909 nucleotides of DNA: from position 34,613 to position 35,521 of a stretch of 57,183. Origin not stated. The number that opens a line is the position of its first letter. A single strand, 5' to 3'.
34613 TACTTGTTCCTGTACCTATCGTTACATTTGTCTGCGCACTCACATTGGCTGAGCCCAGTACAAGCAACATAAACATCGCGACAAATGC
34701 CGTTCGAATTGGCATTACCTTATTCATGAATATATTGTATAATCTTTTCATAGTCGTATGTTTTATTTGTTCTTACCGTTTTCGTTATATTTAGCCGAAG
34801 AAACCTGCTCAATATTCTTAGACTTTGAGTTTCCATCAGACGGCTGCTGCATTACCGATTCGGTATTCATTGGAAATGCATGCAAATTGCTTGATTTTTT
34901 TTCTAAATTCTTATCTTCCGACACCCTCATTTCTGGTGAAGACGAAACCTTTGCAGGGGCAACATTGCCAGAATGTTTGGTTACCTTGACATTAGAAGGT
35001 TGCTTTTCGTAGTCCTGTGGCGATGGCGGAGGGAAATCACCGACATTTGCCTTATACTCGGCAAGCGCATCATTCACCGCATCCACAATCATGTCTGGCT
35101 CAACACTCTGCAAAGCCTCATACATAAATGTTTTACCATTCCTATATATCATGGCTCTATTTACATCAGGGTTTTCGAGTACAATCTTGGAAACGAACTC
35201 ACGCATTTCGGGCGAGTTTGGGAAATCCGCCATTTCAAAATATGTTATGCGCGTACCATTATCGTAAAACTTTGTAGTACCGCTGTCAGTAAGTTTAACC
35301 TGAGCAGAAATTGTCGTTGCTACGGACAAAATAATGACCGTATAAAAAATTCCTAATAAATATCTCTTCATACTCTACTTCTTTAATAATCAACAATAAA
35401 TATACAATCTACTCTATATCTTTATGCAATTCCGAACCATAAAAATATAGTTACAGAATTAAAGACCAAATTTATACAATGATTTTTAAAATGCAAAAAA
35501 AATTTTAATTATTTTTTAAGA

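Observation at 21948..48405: Two back-to-back giant T9SS cargo genes (4267 aa type-B CTD, about 4200 aa type-A CTD) fill 26 kb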

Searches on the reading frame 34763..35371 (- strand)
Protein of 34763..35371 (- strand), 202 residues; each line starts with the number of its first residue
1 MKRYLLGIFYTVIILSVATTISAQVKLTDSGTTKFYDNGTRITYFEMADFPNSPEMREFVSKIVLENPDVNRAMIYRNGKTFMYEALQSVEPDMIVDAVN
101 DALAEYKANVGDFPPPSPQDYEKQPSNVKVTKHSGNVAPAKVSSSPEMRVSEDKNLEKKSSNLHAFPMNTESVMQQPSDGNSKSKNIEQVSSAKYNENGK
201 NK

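Call 6: search_protein_families(library=pfam, proteins=[window:34766-35371:-], max_evalue=0.01)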
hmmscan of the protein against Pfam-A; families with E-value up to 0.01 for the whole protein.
window:34766-35371:- (202 aa): 0 families
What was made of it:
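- The RemA lectin domain was not detected in gene 2 (call 6).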

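Call 7: search_protein_families(library=ncbifam, proteins=[window:34766-35371:-], max_evalue=0.01)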
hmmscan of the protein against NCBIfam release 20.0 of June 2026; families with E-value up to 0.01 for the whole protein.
window:34766-35371:- (202 aa): 0 families

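Call 17: find_encoding_contigs(protein=window:34763-35371:-, flank=10000, max_places=10)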
Protein window:34763-35371:- (202 aa): 13 contigs read that carry it; 10 places shown.
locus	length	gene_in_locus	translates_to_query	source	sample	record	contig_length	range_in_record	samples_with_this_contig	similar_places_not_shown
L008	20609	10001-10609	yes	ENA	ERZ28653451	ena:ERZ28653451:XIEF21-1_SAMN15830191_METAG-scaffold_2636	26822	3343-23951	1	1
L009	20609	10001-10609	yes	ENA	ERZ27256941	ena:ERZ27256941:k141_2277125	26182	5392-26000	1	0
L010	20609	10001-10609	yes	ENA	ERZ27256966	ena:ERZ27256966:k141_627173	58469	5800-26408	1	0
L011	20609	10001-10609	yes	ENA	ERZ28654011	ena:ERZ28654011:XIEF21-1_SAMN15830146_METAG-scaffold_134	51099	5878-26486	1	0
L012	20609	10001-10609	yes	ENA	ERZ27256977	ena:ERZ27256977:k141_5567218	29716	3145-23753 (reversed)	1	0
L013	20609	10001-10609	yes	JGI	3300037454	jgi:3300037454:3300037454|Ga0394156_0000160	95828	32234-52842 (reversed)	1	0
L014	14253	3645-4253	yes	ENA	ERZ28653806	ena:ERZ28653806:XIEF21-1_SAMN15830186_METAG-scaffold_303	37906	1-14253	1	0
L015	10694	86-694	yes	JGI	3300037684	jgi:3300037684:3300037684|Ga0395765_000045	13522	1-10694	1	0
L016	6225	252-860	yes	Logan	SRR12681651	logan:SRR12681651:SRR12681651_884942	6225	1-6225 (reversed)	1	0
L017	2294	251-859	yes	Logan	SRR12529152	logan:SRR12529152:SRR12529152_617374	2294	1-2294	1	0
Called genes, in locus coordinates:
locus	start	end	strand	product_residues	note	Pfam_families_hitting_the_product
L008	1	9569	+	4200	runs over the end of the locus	PF18998:Flg_new_2 (faint), PF21466:GH101_dom-5 (faint), PF22243:DUF5018-rel (faint), PF23376:Fn3_VIN3 (faint), PF24489:Ig_J_second (faint), PF00041:fn3 (weak), PF16410:DUF5018, PF18962:Por_Secre_tail (weak)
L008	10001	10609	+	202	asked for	-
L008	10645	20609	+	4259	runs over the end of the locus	PF13573:SprB, PF13585:CHU_C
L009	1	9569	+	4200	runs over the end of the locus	PF18998:Flg_new_2 (faint), PF21466:GH101_dom-5 (faint), PF22243:DUF5018-rel (faint), PF23376:Fn3_VIN3 (faint), PF24489:Ig_J_second (faint), PF00041:fn3 (weak), PF16410:DUF5018, PF18962:Por_Secre_tail (weak)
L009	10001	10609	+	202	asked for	-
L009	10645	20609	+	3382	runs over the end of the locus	?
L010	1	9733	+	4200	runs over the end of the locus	PF18998:Flg_new_2 (faint), PF21466:GH101_dom-5 (faint), PF22243:DUF5018-rel (faint), PF23376:Fn3_VIN3 (faint), PF24489:Ig_J_second (faint), PF00041:fn3 (weak), PF16410:DUF5018, PF18962:Por_Secre_tail (weak)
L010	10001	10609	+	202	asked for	-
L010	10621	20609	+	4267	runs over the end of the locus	PF13573:SprB, PF13585:CHU_C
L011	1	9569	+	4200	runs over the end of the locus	PF18998:Flg_new_2 (faint), PF21466:GH101_dom-5 (faint), PF22243:DUF5018-rel (faint), PF23376:Fn3_VIN3 (faint), PF24489:Ig_J_second (faint), PF00041:fn3 (weak), PF16410:DUF5018, PF18962:Por_Secre_tail (weak)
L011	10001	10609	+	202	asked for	-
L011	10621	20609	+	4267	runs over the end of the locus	PF13573:SprB, PF13585:CHU_C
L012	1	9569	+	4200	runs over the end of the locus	PF18998:Flg_new_2 (faint), PF21466:GH101_dom-5 (faint), PF22243:DUF5018-rel (faint), PF23376:Fn3_VIN3 (faint), PF24489:Ig_J_second (faint), PF00041:fn3 (weak), PF16410:DUF5018, PF18962:Por_Secre_tail (weak)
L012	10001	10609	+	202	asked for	-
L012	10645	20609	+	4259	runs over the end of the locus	PF13573:SprB, PF13585:CHU_C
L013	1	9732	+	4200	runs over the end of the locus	PF16656:Pur_ac_phosph_N (faint), PF22243:DUF5018-rel (faint), PF23376:Fn3_VIN3 (faint), PF24489:Ig_J_second (faint), PF17145:DUF5119 (faint), PF00041:fn3 (weak), PF16410:DUF5018, PF18962:Por_Secre_tail (weak)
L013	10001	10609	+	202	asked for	-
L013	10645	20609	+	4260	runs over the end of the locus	PF13573:SprB, PF13585:CHU_C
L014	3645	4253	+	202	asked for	-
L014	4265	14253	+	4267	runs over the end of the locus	PF13573:SprB, PF13585:CHU_C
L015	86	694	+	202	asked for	-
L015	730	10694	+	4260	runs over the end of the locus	PF13573:SprB, PF13585:CHU_C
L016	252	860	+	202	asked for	-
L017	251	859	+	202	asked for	-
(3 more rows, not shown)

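Call 36: find_homologous_proteins(query=window:34766-35371:-, max_evalue=0.001)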
Query window:34766-35371:- (202 aa): 76 proteins with E <= 0.001 among 137 candidates.
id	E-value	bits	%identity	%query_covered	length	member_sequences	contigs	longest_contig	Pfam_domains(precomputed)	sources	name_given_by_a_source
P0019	1.6e-126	437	100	100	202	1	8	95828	-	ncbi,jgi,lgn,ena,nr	ncbi:MAG: hypothetical protein J6W06_03190 [Bacteroidales bacterium]|jgi:hypothetical protein|nr:hyp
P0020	5.0e-90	318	72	100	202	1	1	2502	-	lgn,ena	-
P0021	7.2e-90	318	71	100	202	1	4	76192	-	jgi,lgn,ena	-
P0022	3.7e-88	312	78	92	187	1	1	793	-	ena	-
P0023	1.2e-87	310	70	100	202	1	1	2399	-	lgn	-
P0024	7.4e-87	308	70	100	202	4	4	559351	-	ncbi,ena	-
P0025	5.1e-86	305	78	91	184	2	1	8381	-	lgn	-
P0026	3.1e-84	299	70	100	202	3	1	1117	-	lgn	-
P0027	9.9e-82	291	69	100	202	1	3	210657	-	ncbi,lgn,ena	-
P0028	2.4e-81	290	69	100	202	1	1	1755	-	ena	-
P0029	9.6e-81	288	70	100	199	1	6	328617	-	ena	-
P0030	1.4e-80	287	71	100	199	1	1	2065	-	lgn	-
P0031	1.6e-80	287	68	100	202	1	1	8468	-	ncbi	-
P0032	1.7e-80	287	71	100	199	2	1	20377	-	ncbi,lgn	-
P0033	2.9e-80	286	70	100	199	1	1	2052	-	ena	-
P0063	3.0e-54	201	56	94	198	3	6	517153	-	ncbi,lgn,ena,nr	ncbi:MAG: hypothetical protein J6T48_08735 [Bacteroidales bacterium]|nr:hypothetical protein [Bacter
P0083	7.2e-43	164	55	69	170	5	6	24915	-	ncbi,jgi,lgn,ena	jgi:hypothetical protein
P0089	1.1e-37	148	55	69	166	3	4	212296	-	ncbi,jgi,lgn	-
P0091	3.8e-36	143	49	72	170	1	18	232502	-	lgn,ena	-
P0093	7.2e-31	125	51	56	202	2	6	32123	-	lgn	-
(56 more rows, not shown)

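Call 38: find_encoding_contigs(protein=P0063, flank=10000, max_places=1)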
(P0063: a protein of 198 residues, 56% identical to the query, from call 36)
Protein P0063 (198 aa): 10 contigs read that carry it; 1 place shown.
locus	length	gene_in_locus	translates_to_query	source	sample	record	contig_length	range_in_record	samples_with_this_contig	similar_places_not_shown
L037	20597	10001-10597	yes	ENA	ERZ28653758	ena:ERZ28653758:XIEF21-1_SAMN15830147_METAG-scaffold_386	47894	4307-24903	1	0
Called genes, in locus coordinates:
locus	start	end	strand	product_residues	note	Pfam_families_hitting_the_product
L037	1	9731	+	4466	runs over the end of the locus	PF24489:Ig_J_second (faint), PF00041:fn3 (weak), PF16410:DUF5018, PF22243:DUF5018-rel (faint), PF00041:fn3 (weak), PF16410:DUF5018, PF18962:Por_Secre_tail (weak)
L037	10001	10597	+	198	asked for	-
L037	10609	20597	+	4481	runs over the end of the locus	PF20009:GEVED, PF00431:CUB, PF20009:GEVED, PF02368:Big_2 (weak), PF01483:P_proprotein (faint), PF06832:BiPBP_C (faint), PF13573:SprB (weak), PF13585:CHU_C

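Call 39: find_encoding_contigs(protein=P0091, flank=10000, max_places=1)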
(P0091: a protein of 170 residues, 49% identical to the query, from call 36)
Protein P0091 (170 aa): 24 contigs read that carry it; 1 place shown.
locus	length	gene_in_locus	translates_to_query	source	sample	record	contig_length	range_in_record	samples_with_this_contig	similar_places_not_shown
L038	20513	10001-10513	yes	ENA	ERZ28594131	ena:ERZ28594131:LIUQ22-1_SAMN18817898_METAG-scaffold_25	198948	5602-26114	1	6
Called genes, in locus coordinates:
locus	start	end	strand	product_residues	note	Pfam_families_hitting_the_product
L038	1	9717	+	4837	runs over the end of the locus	PF22243:DUF5018-rel (faint), PF25059:FN3_DSCAM-DSCAML_C (faint), PF00041:fn3, PF00041:fn3 (weak), PF16410:DUF5018 (weak), PF00041:fn3 (weak), PF16410:DUF5018, PF18962:Por_Secre_tail, +4 more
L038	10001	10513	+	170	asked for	-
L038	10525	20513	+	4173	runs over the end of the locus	PF02368:Big_2 (weak), PF22359:Big-like (faint), PF09479:Flg_new (weak), PF01483:P_proprotein (faint), PF19081:Ig_7 (weak), PF13573:SprB, PF13585:CHU_C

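Call 40: find_encoding_contigs(protein=P0089, flank=10000, max_places=1)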
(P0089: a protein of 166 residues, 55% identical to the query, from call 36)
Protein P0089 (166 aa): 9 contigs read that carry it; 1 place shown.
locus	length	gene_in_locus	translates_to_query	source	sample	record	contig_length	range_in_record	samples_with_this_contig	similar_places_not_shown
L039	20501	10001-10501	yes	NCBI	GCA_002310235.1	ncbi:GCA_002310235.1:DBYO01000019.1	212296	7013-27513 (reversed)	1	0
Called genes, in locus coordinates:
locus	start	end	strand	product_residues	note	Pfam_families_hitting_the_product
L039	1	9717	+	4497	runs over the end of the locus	PF16656:Pur_ac_phosph_N (faint), PF24489:Ig_J_second (faint), PF00041:fn3, PF16410:DUF5018 (weak), PF00041:fn3 (weak), PF16410:DUF5018, PF18998:Flg_new_2 (weak), PF18962:Por_Secre_tail (weak), +1 more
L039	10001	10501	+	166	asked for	-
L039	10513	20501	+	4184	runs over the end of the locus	PF01483:P_proprotein (faint), PF22359:Big-like (faint), PF02368:Big_2, PF19081:Ig_7 (weak), PF13573:SprB, PF13585:CHU_C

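Call 46: search_protein_families(library=pfam, proteins=[L037:10609-13413:+, L038:10525-12432:+, L039:10513-12546:+], max_evalue=0.01)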
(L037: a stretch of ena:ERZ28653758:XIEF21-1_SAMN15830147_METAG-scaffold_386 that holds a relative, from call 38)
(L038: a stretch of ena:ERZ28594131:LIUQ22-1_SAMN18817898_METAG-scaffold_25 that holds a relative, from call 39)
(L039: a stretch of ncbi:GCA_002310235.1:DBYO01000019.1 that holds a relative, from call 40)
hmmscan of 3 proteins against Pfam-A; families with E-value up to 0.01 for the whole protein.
L037:10609-13413:+ (935 aa): 4 families
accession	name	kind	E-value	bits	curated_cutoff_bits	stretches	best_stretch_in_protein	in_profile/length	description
PF20009.4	GEVED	-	1.6e-34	119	24.4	2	112-183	3-77/78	GEVED domain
PF00431.26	CUB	-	2.5e-19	70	21.4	2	226-302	28-108/110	CUB domain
PF02368.24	Big_2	-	6e-08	33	22.8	1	791-836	25-70/79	Bacterial Ig-like domain (group 2)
PF22359.2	Big-like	-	1.7e-05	25.4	27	1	801-834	2-35/48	Bacterial Ig-like domain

L038:10525-12432:+ (636 aa): 3 families
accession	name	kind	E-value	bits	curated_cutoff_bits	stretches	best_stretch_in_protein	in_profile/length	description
PF02368.24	Big_2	-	1.9e-13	50.6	22.8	2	224-285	5-65/79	Bacterial Ig-like domain (group 2)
PF22359.2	Big-like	-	1.3e-11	45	27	2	528-561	2-35/48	Bacterial Ig-like domain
PF09479.16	Flg_new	-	0.0031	18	27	1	585-635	1-45/65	Listeria-Bacteroides repeat domain (List_Bact_rpt)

L039:10513-12546:+ (678 aa): 3 families
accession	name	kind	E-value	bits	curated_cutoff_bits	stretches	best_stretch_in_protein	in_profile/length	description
PF02368.24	Big_2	-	3.9e-16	59.2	22.8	2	539-580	29-70/79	Bacterial Ig-like domain (group 2)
PF22359.2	Big-like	-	9.2e-09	35.9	27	2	545-578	2-35/48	Bacterial Ig-like domain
PF21461.3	HL_N-beta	-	0.00023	21.3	27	0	281-310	15-44/57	Hyaluronate lyase, N-terminal beta-sheet domain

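Call 60: predict_structure(alignment_id=A2)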
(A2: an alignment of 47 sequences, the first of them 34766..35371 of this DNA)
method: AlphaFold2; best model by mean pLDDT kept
length: 202 residues; sequences in the alignment: 47
mean_pLDDT: 68.5   pTM: 0.52
mean pLDDT of the five models: 68.5, 68.3, 67.8, 66.6, 66.4
residues with pLDDT >= 90: 90; 70-90: 6; 50-70: 36; < 50: 70
segments of 3 or more residues with pLDDT < 50: 134-202
pLDDT, mean of each block of 10 residues (from residue 1): 64 58 84 96 96 94 97 95 97 96 94 82 64 47 36 33 40 33 32 38 36
secondary structure, 60 per line:
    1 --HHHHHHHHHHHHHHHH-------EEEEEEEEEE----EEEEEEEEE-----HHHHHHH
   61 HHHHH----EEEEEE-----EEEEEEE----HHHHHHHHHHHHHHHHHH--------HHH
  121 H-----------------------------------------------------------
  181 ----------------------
elements in order: H3-18 E26-35 E40-48 H54-65 E70-75 E81-87 H92-109 H118-121

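Call 65: fold_search(model_id=the predicted structure, library=pdb)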
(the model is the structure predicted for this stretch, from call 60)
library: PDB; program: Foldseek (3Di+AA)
matches with E <= 10: 1103; with E <= 0.001: 0
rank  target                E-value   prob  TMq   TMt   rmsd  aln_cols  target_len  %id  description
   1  4c3h_K                9.1e-03  0.97  0.26  0.43   5.5        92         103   12  Structure of 14-subunit RNA polymerase I at 3.27 A resolution, crystal form C2-93 (released 2013-10-23)
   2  8s54_K                1.0e-02  0.96  0.25  0.37   5.3        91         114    9  RNA polymerase II early elongation complex bound to TFIIE and TFIIF - state b (composite structure) (released 2024-04-17)
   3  1j6x_B                1.1e-02  0.99  0.32  0.40   4.8       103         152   14  CRYSTAL STRUCTURE OF HELICOBACTER PYLORI LUXS (released 2001-06-08)
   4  8qsz_K                1.1e-02  0.97  0.24  0.36   5.3        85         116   10  Structure of s. pombe RNA polymerase II in complex with DSIF and Rat1/Rai1 (released 2024-10-23)
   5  3cqz_K                1.2e-02  0.95  0.25  0.38   5.2        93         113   13  Crystal structure of 10 subunit RNA polymerase II in complex with the inhibitor alpha-amanitin (released 2008-07-22)
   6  9g26_K                1.3e-02  0.93  0.25  0.43   5.5        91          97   13  Yeast RNA polymerase I elongation complex stalled by an apurinic site, closed state (released 2025-06-18)
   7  1j6x_A                1.5e-02  0.98  0.31  0.39   9.7       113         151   13  CRYSTAL STRUCTURE OF HELICOBACTER PYLORI LUXS (released 2001-06-08)
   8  8qep_K                1.5e-02  0.95  0.25  0.39   5.2        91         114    9  RNA polymerase II bound to Alu RNA right arm (released 2025-01-22)
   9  6hko_K                1.6e-02  0.91  0.24  0.40   6.4        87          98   16  Yeast RNA polymerase I elongation complex bound to nucleotide analog GMPCPP (released 2019-04-03)
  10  4qjv_D                2.3e-02  0.98  0.27  0.52   4.6        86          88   10  The X-ray crystal structure of Rpo3/Rpo11 heterodimer of euryarchaeal RNA polymerase from Thermococcus kodakarensis (released 2014-10-08)
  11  4qiw_L                2.3e-02  0.69  0.21  0.35   6.5       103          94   11  Crystal structure of euryarchaeal RNA polymerase from Thermococcus kodakarensis (released 2014-10-08)
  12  1j6v                  2.4e-02  0.97  0.30  0.38   5.4       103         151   10  CRYSTAL STRUCTURE OF D. RADIODURANS LUXS, C2 (released 2001-06-08)
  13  4c2m_K                2.4e-02  0.91  0.25  0.42   5.5        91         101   11  Structure of RNA polymerase I at 2.8 A resolution (released 2013-10-23)
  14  5iy6_K                2.6e-02  0.91  0.27  0.41   4.7        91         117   12  Human holo-PIC in the closed state (released 2016-05-18)
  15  1vh2                  2.7e-02  0.98  0.32  0.40   5.1       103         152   10  Crystal structure of a autoinducer-2 synthesis protein (released 2003-12-30)
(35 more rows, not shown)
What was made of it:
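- Tried and rejected: I rejected these as uninformative (call 65).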

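Call 75: search_protein_representatives(protein=window:34766-35371:-)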
Query: 202 residues. Proteins with E-value up to 0.001 (for the whole library): 32; up to 1e-10: 15; up to 1e-30: 7. The best 32 are listed.
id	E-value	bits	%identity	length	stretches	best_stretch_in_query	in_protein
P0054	1.6e-56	207.2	59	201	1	1-202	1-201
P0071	1.4e-53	197.7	55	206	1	1-202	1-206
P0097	2.3e-47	177.4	47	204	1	1-202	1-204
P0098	7.5e-37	143.2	57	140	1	1-116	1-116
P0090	8.0e-37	143.1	59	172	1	1-110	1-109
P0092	5.1e-36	140.4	53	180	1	1-133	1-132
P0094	4.8e-31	124.2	62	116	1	1-98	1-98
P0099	2.4e-30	122.0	44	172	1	1-135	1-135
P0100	5.3e-30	120.8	43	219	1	1-153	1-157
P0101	1.7e-27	112.6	46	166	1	1-129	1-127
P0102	6.1e-26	107.6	50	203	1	3-107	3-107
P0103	1.4e-16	77.1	40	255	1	9-107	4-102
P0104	4.4e-13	65.7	36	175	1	8-123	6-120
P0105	3.5e-11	59.5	37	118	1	8-107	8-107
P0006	9.9e-11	58.0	37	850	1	12-127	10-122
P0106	2.2e-10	56.9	33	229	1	21-129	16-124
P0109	3.8e-09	52.9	26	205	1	10-158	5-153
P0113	1.1e-07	48.1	29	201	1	9-108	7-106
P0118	1.1e-04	38.3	33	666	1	10-108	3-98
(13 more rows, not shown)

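Call 78: search_protein_families(library=pfam, proteins=[P0118, P0103, P0100, P0106, P0109, P0113], max_evalue=0.01)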
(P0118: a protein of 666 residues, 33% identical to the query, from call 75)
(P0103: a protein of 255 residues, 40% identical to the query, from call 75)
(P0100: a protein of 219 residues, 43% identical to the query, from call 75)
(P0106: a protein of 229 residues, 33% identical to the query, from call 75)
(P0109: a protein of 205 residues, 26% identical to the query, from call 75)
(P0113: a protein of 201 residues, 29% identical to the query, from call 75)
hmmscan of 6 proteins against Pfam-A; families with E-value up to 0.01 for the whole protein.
P0118 (666 aa): 3 families
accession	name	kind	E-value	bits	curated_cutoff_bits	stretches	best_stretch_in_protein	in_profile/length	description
PF13895.12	Ig_2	-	1.7e-08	35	27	1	277-351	3-74/79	Immunoglobulin domain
PF13927.12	Ig_3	-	5.1e-05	24.1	30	1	277-340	4-76/78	Immunoglobulin domain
PF00801.26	PKD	-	0.0023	18.3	23.5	0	285-342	8-65/80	PKD domain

P0103 (255 aa): 0 families

P0100 (219 aa): 0 families

P0106 (229 aa): 0 families

P0109 (205 aa): 0 families

P0113 (201 aa): 0 families

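Call 101: find_encoding_contigs(protein=P0093, flank=10000, max_places=2)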
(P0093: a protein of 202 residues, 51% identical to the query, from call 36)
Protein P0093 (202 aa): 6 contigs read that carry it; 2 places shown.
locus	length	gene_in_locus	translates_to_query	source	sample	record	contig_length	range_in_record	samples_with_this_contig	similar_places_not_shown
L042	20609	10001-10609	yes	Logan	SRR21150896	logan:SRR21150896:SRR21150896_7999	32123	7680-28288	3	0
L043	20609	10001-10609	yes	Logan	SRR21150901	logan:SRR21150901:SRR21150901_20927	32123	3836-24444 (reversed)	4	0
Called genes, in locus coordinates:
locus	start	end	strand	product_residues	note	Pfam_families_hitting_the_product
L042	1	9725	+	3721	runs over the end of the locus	PF16656:Pur_ac_phosph_N (faint), PF25059:FN3_DSCAM-DSCAML_C (faint), PF24489:Ig_J_second (faint), PF00041:fn3 (weak), PF22243:DUF5018-rel (faint), PF00041:fn3, PF18998:Flg_new_2, PF18962:Por_Secre_tail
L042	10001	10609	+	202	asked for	-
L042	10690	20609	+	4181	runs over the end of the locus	PF02368:Big_2, PF01483:P_proprotein (faint), PF13573:SprB, PF13585:CHU_C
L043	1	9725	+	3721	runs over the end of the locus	PF16656:Pur_ac_phosph_N (faint), PF25059:FN3_DSCAM-DSCAML_C (faint), PF24489:Ig_J_second (faint), PF23376:Fn3_VIN3 (faint), PF00041:fn3 (weak), PF00041:fn3, PF18998:Flg_new_2, PF18962:Por_Secre_tail, +1 more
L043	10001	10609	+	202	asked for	-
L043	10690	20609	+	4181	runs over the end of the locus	PF02368:Big_2, PF01483:P_proprotein (faint), PF13573:SprB, PF13585:CHU_C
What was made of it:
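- On T9SS type-A CTD cargo (TIGR04183 / PF18962): Orthologues carry unmarked PF18962 hits (calls 39, 101).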

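Call 102: find_encoding_contigs(protein=P0083, flank=10000, max_places=1)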
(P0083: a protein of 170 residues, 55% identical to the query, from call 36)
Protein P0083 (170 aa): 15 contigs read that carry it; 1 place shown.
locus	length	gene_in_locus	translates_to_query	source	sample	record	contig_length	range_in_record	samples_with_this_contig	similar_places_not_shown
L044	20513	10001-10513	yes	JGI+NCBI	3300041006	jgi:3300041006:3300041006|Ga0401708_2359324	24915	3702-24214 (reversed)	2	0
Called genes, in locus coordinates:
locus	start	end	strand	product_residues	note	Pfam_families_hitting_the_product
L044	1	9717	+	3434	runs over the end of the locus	PF00041:fn3 (weak), PF16656:Pur_ac_phosph_N (faint), PF24489:Ig_J_second (faint), PF00041:fn3, PF16410:DUF5018 (weak), PF00041:fn3, PF16410:DUF5018, PF18962:Por_Secre_tail, +3 more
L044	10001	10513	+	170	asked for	-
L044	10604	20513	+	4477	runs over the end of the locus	PF01483:P_proprotein (faint), PF00431:CUB (weak), PF02368:Big_2 (weak), PF22359:Big-like (weak), PF13573:SprB (weak), PF13585:CHU_C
